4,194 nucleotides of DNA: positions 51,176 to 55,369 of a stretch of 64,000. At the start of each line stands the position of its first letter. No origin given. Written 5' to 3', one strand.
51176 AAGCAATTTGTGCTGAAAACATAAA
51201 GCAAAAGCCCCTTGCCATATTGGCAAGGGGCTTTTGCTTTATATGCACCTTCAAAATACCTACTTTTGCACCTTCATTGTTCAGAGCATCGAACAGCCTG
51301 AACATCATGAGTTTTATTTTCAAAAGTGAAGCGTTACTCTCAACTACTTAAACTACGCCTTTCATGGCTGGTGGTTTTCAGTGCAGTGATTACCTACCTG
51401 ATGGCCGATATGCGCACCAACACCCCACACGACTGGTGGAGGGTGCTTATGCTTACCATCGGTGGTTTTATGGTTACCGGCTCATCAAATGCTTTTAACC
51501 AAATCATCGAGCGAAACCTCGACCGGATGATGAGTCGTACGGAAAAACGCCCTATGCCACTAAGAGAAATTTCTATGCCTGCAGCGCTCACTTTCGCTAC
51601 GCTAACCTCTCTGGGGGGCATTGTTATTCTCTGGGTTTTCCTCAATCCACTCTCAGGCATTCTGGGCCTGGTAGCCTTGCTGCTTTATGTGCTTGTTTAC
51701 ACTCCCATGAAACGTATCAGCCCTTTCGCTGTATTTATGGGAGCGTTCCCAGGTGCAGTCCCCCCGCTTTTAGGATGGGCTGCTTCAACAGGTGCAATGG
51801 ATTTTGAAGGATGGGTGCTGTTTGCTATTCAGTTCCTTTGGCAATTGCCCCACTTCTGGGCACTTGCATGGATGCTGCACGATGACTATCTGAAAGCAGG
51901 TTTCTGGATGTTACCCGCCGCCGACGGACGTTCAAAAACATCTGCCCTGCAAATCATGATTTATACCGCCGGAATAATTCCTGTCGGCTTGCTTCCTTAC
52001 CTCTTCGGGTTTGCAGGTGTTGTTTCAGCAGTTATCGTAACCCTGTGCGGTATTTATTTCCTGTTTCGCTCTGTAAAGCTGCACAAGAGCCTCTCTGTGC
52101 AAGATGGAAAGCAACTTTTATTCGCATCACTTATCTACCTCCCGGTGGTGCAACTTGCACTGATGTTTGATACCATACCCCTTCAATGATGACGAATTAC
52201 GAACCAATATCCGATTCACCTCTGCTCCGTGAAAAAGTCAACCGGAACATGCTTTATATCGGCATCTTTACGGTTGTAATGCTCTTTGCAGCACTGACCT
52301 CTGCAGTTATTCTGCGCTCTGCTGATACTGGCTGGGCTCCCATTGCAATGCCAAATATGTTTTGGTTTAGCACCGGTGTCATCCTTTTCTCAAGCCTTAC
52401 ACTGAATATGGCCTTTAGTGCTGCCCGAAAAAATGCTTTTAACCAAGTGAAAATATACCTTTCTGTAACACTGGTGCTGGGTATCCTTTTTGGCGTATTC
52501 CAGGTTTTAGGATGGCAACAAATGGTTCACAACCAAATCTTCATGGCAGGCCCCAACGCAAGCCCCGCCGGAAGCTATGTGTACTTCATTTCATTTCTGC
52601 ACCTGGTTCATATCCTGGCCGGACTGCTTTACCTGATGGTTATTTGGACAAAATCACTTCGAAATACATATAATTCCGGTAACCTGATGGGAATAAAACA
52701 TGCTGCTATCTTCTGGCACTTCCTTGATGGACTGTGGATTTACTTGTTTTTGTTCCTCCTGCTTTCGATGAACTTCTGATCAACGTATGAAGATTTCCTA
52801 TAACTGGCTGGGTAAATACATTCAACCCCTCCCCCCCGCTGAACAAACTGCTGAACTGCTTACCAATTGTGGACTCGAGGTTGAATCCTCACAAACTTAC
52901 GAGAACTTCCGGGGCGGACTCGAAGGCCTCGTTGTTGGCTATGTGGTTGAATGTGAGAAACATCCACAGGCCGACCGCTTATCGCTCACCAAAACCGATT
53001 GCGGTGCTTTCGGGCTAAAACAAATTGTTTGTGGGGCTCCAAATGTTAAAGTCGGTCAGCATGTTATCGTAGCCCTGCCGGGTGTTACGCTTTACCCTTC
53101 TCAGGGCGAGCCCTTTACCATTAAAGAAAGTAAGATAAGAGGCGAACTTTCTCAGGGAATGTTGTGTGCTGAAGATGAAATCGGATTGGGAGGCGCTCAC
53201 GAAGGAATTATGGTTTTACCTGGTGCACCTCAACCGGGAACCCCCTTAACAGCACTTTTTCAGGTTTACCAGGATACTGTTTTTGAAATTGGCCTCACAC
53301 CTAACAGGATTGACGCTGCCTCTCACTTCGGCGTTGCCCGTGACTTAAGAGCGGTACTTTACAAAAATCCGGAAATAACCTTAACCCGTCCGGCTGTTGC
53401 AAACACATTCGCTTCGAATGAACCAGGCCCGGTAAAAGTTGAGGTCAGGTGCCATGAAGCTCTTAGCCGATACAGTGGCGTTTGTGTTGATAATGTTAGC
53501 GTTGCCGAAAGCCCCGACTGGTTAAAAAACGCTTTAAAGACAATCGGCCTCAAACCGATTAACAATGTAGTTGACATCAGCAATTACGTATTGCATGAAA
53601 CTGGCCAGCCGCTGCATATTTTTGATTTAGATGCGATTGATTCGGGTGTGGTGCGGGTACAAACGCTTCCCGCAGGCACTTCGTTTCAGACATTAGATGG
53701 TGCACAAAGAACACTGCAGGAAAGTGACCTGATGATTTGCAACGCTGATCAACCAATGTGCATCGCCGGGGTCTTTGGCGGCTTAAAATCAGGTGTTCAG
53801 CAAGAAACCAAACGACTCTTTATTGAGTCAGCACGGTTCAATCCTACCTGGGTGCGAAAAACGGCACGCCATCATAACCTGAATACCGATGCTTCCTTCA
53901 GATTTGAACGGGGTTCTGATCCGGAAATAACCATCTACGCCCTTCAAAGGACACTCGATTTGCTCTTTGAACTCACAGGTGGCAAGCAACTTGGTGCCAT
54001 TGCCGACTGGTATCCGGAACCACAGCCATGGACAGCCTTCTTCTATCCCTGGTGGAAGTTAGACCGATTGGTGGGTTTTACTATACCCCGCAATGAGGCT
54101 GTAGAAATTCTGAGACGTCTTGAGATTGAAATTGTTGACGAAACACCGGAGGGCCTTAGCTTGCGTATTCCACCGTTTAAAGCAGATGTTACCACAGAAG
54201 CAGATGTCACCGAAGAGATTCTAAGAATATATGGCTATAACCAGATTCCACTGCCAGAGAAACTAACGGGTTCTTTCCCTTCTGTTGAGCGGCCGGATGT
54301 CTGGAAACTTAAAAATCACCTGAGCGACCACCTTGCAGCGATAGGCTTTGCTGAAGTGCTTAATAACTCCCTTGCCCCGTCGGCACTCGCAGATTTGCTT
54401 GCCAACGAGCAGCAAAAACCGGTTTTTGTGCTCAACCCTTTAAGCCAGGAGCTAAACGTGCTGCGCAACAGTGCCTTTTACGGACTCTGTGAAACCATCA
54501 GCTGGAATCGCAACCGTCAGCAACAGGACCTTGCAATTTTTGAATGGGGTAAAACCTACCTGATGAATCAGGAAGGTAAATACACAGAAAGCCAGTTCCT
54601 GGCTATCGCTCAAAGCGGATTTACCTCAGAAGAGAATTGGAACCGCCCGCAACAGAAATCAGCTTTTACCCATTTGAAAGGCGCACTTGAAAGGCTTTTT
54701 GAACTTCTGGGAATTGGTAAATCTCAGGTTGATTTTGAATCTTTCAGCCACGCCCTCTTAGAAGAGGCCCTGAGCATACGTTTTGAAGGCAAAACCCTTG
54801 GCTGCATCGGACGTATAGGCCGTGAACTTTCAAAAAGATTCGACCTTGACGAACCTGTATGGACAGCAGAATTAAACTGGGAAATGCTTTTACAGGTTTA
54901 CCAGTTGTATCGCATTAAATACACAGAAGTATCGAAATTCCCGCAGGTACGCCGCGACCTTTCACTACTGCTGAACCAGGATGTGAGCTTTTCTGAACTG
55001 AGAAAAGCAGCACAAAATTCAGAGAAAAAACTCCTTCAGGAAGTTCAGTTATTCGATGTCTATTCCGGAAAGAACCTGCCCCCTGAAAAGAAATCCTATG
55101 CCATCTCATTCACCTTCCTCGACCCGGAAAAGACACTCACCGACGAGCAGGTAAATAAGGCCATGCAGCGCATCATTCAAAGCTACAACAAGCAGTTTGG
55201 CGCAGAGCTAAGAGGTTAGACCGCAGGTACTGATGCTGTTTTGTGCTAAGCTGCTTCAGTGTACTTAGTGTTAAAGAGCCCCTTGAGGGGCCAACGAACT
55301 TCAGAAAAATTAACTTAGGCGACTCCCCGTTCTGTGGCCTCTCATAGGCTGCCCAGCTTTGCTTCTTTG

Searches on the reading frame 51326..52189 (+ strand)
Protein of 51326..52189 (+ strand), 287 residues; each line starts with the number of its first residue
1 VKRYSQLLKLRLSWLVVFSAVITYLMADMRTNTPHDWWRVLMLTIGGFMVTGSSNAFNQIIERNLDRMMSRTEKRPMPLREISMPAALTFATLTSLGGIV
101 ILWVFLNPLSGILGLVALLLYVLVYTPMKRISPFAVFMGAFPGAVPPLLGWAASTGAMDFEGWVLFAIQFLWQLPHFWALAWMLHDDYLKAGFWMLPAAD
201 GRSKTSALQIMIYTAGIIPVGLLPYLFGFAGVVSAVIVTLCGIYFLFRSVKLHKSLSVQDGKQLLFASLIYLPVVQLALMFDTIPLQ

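Call 60: search_protein_families(library=pfam, proteins=[window:51326-52189:+], max_evalue=0.00001)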
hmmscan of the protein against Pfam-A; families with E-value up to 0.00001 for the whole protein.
window:51326-52189:+ (287 aa): 1 family
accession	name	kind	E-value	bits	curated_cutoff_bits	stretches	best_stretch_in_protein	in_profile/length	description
PF01040.23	UbiA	-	6.1e-53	180.1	34.2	1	27-268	9-248/250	UbiA prenyltransferase family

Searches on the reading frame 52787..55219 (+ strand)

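Call 60: search_protein_families(library=pfam, proteins=[window:52787-55219:+], max_evalue=0.00001)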
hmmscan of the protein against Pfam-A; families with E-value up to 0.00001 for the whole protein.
window:52787-55219:+ (810 aa): 5 families
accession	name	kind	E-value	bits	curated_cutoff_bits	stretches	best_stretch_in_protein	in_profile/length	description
PF03483.22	B3_4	-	3.5e-59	199.7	29.3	1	227-398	3-174/174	B3/4 domain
PF17759.6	tRNA_synthFbeta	-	4.1e-43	147.8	22.4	1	502-698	15-214/214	Phenylalanyl tRNA synthetase beta chain CLM domain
PF03147.19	FDX-ACB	-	3.8e-32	111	31.1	1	716-809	1-94/94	Ferredoxin-fold anticodon binding domain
PF01588.26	tRNA_bind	-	1.2e-17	64.2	27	1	48-152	1-95/96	Putative tRNA binding domain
PF03484.21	B5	-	1.4e-17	64.1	28.6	1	424-484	7-67/67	tRNA synthetase B5 domain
